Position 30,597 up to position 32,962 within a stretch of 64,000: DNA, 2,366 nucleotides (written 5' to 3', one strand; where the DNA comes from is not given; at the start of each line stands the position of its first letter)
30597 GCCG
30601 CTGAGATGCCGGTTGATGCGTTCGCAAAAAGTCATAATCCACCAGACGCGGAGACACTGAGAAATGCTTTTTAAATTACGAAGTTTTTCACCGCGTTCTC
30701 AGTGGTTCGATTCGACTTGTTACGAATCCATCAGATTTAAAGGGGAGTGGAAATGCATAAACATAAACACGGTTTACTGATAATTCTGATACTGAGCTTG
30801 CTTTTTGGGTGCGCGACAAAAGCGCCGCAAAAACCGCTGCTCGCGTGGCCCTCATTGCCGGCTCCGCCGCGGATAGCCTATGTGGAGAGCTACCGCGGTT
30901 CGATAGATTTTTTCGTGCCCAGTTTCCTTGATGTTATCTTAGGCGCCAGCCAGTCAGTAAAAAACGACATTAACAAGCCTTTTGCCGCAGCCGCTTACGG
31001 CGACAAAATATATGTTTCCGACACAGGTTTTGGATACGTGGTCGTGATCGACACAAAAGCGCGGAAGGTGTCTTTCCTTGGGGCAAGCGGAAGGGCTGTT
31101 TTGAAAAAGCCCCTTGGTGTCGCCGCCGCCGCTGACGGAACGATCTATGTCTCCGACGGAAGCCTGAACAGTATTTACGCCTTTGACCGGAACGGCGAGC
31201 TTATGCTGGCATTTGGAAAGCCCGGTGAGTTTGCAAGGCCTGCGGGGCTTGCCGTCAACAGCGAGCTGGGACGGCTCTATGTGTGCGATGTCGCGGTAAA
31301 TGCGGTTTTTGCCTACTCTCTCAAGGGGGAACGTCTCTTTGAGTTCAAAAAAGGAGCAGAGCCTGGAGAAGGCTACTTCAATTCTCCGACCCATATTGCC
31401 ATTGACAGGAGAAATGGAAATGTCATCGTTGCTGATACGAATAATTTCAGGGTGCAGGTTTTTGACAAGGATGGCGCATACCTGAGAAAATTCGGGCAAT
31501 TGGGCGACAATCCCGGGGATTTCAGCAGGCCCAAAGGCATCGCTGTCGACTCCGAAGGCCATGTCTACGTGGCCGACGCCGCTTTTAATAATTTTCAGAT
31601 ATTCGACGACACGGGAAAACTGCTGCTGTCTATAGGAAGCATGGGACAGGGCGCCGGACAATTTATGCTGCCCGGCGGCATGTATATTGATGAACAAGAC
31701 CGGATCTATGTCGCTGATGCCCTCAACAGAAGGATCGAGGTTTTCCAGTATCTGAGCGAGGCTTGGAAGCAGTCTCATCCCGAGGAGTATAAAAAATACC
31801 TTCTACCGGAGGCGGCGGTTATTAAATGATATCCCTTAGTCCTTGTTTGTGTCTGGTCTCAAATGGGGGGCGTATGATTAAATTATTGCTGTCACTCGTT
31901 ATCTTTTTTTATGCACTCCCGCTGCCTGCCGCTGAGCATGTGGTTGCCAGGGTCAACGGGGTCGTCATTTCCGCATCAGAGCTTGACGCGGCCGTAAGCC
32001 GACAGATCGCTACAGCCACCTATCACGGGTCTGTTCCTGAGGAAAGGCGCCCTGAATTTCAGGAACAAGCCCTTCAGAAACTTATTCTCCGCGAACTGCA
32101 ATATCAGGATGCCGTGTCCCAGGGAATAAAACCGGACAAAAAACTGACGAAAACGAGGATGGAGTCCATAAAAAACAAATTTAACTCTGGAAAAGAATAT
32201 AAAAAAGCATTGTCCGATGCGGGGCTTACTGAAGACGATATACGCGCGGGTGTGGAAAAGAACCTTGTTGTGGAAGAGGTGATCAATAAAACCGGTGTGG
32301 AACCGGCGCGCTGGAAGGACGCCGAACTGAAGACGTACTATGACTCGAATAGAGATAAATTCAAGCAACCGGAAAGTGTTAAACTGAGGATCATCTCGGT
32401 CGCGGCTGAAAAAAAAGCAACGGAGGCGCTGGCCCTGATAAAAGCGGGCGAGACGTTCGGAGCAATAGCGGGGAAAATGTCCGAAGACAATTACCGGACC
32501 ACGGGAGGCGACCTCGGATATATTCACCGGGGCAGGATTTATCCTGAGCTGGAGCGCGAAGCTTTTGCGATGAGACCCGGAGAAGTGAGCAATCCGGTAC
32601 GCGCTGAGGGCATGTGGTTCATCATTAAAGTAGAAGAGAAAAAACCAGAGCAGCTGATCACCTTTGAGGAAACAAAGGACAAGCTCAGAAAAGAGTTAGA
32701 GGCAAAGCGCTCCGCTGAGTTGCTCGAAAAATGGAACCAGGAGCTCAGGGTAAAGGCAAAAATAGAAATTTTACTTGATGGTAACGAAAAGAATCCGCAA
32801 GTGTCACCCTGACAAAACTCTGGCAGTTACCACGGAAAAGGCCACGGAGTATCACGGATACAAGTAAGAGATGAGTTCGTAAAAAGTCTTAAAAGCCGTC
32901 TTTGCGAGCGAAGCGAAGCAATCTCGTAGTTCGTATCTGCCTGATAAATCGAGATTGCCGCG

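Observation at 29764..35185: Locus 1: tetrahaem cyt c – NHL lipoprotein – SurA/PpiC chaperone – (palindrome) – 646-aa beta-barrel: candidate porin–cytochrome-type envelope module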

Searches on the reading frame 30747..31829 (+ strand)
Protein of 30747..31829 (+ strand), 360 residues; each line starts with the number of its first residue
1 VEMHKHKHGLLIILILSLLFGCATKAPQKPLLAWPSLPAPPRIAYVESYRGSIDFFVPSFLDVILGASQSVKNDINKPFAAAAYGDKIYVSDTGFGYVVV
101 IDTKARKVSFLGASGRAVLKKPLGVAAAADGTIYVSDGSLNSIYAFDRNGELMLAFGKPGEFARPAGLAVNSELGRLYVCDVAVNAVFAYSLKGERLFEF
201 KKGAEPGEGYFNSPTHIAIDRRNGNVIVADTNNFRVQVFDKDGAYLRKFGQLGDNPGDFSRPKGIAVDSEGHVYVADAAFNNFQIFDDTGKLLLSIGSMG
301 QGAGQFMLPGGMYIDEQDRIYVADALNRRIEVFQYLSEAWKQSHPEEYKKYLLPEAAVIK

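Call 3: search_protein_families(library=pfam, proteins=[window:30747-31829:+], max_evalue=0.01)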
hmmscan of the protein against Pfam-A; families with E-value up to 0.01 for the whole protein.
window:30747-31829:+ (360 aa): 8 families
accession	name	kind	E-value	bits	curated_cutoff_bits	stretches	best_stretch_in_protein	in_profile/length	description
PF01436.27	NHL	-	1.5e-32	110.4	20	3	211-239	1-28/28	NHL repeat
PF17170.10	DUF5128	-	3.4e-24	86.1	22.9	3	271-334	54-118/321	6-bladed beta-propeller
PF08450.18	SGL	-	2e-11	44.4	26.3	2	217-294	139-218/246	SMP-30/Gluconolactonase/LRE-like region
PF25021.1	TEN_NHL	-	1.9e-08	34.1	27.1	0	259-298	141-178/357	Teneurin NHL domain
PF01731.26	Arylesterase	-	1.5e-05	25.6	21.3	0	301-333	48-81/86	Arylesterase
PF06739.17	SBBP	-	0.00034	20.9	20.5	0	251-276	5-29/38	Beta-propeller repeat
PF24908.1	Ig_SIBA-E_2nd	-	0.0047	17.5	27.8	0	225-278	9-61/117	Integrin beta-like protein A-E, second Ig-like domain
PF16288.11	DUF4934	-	0.005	17.4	27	0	225-292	35-100/102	Domain of unknown function (DUF4934)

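Call 51: search_solved_structures(query=window:30747-31829:+, max_evalue=0.001)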
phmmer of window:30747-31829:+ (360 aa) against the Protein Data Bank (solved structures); distinct sequences matched with E-value up to 0.001: 74 (the best 60 are shown).
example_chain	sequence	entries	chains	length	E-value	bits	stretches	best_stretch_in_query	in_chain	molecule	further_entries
8j72_A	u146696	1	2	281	2e-50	175.2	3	208-329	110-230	E3 ubiquitin-protein ligase TRIM71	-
6fpt_A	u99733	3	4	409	2.6e-50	174.8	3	208-334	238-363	E3 ubiquitin-protein ligase TRIM71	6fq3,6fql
7b2r_A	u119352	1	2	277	3.5e-50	174.4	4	194-286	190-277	Tripartite motif-containing protein 2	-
6d69_A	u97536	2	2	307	1.1e-49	172.8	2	190-334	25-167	NHL Repeat Region of D. melanogaster Thin | Thin, isoform D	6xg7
7qrx_A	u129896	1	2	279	3.3e-48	167.9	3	208-327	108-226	E3 ubiquitin-protein ligase TRIM71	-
9jur_A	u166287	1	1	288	4e-48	167.6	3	209-324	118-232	E3 ubiquitin-protein ligase TRIM71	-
7qrw_A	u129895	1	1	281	4.4e-39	137.9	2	115-285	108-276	Isoform 4 of Tripartite motif-containing protein 3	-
7qrv_A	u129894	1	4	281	6.4e-39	137.4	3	194-286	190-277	Tripartite motif-containing protein 2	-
7b96_A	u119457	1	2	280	6.6e-39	137.3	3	194-286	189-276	Isoform 2 of Tripartite motif-containing protein 2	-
1q7f_A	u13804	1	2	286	4.7e-29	104.9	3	213-339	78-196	brain tumor CG10719-PA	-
4zlr_A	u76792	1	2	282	6.2e-29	104.5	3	213-339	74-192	Brain tumor protein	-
5ex7_A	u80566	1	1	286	7e-29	104.4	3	213-339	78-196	Brain tumor protein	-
7nyq_A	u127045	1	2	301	3.2e-17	66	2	207-294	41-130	Meiotic P26, isoform C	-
7zqg_A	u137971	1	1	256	3.5e-14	56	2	75-281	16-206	Pizza6-KSH-TSH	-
7zph_A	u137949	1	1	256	7.1e-13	51.7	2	119-281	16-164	Pizza6-TNK-RSH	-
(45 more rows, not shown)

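Call 69: search_protein_families(library=ncbifam, proteins=[window:30747-31829:+], max_evalue=1)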
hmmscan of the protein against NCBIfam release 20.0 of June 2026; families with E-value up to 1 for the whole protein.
window:30747-31829:+ (360 aa): 9 families
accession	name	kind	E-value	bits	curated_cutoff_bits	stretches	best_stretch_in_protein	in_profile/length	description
NF035926.1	scyF_NHL_VPEP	equivalog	1.4e-50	172.6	350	3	119-252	151-286/376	scytonemin biosynthesis PEP-CTERM protein ScyF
NF047780.1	LIC12708_fam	subfamily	8.3e-11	41.4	150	2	210-336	55-211/391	LIC_12708 family protein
NF033206.1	ScyE_fam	subfamily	1.7e-07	31.1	80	3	121-170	141-190/333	ScyD/ScyE family protein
NF053768.1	CIS12_fam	equivalog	8.6e-05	21.4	860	1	72-181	84-185/715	CIS12 family contractile injection system protein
TIGR03866.1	PQQ_ABC_repeats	subfamily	0.0002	20.5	287.3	1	126-239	6-110/310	PQQ-dependent catabolism-associated beta-propeller protein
NF000096.1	stregra_B_VgbB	exception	0.0043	16.3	600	1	122-292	17-173/295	streptogramin B lyase Vgb(B)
NF052280.1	7_blade_YncE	equivalog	0.005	15.7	400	1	67-242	67-246/338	7-bladed beta-propeller protein YncE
TIGR02276.1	beta_rpt_yvtn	repeat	0.01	15.8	27.85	1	85-109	3-27/42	beta-propeller repeat protein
NF047494.1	Lepto_SBBP_lipo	equivalog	0.12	11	400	0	193-283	170-269/466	SBBP repeat beta-propeller lipoprotein, LipL53 family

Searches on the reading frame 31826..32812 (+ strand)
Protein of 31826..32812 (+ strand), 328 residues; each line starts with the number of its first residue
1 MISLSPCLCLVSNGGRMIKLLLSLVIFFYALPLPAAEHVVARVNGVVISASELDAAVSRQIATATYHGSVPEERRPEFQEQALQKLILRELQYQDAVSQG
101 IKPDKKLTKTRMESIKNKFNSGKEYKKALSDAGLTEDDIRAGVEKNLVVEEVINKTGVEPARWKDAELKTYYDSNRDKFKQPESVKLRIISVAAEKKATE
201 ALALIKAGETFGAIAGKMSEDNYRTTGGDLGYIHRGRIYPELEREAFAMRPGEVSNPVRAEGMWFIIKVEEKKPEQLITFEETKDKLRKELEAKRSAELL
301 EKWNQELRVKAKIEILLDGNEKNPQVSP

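Call 3: search_protein_families(library=pfam, proteins=[window:31826-32812:+], max_evalue=0.01)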
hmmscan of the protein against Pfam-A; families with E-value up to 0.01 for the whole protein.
window:31826-32812:+ (328 aa): 6 families
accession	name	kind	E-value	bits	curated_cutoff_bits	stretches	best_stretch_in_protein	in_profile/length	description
PF13145.12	Rotamase_2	-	1.2e-22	81.4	27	1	165-285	3-121/121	PPIC-type PPIASE domain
PF00639.27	Rotamase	-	2.2e-16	61.1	21.7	1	193-270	17-96/97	PPIC-type PPIASE domain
PF13616.12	Rotamase_3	-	6.1e-15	56.2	22.5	1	191-273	22-116/116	PPIC-type PPIASE domain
PF13624.11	SurA_N_3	-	7.6e-13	49.1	27.2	1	37-151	38-160/162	SurA-like N-terminal domain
PF09312.16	SurA_N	-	4.3e-09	37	30.8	1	37-152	2-117/118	SurA N-terminal domain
PF13623.11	SurA_N_2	-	3.3e-06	27.5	28.5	1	36-114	39-121/145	SurA-like N-terminal domain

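Call 69: search_protein_families(library=ncbifam, proteins=[window:31826-32812:+], max_evalue=1)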
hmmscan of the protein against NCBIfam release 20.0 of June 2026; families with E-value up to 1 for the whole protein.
window:31826-32812:+ (328 aa): 14 families
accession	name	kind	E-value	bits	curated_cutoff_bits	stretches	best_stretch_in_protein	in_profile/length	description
NF000809.0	PRK00059.1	equivalog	5.1e-35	121.4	303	1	36-314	34-329/336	peptidylprolyl isomerase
NF002827.0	PRK03002.1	equivalog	1.1e-23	83.7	343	1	55-315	24-268/285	peptidylprolyl isomerase PrsA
NF008054.0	PRK10788.1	equivalog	8e-22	77.7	493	2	164-296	250-382/626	peptidylprolyl isomerase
NF002824.0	PRK02998.1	subfamily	5.1e-21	75.3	360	1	55-307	21-256/283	peptidylprolyl isomerase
TIGR02933.1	nifM_nitrog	equivalog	2.8e-20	73.3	168.2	1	75-306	19-254/256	nitrogen fixation protein NifM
NF002846.0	PRK03095.1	equivalog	4.4e-19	69.1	361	1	43-298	9-246/287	peptidylprolyl isomerase PrsA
NF008038.0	PRK10770.1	equivalog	4.1e-15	55.5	394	2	194-318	303-428/431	peptidylprolyl isomerase SurA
NF002361.0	PRK01326.1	equivalog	3.6e-08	32.8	428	1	79-290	55-258/336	peptidylprolyl isomerase PrsA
NF003356.0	PRK04405.1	subfamily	9.2e-07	28.2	339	1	80-297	55-259/299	peptidylprolyl isomerase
NF011969.0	PRK15441.1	equivalog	6.4e-06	26.5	127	1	190-270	10-90/93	peptidylprolyl isomerase PpiC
NF051879.1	TDE1658_narrow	equivalog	0.00039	19.5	340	1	115-206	117-210/342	MOSP complex formation periplasmic protein, TDE1658 family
TIGR04500.1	PpiC_rel_mature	subfamily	0.021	14.1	180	1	185-314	214-336/340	TIGR04500 family putative peptide maturation system protein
TIGR02925.1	cis_trans_EpsD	equivalog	0.031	13.9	108.9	1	36-102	25-85/232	EpsD family peptidyl-prolyl cis-trans isomerase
NF050093.1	SitA5_escort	subfamily_domain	0.37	10.3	160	0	42-108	33-100/262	SitA5 family polymorphic toxin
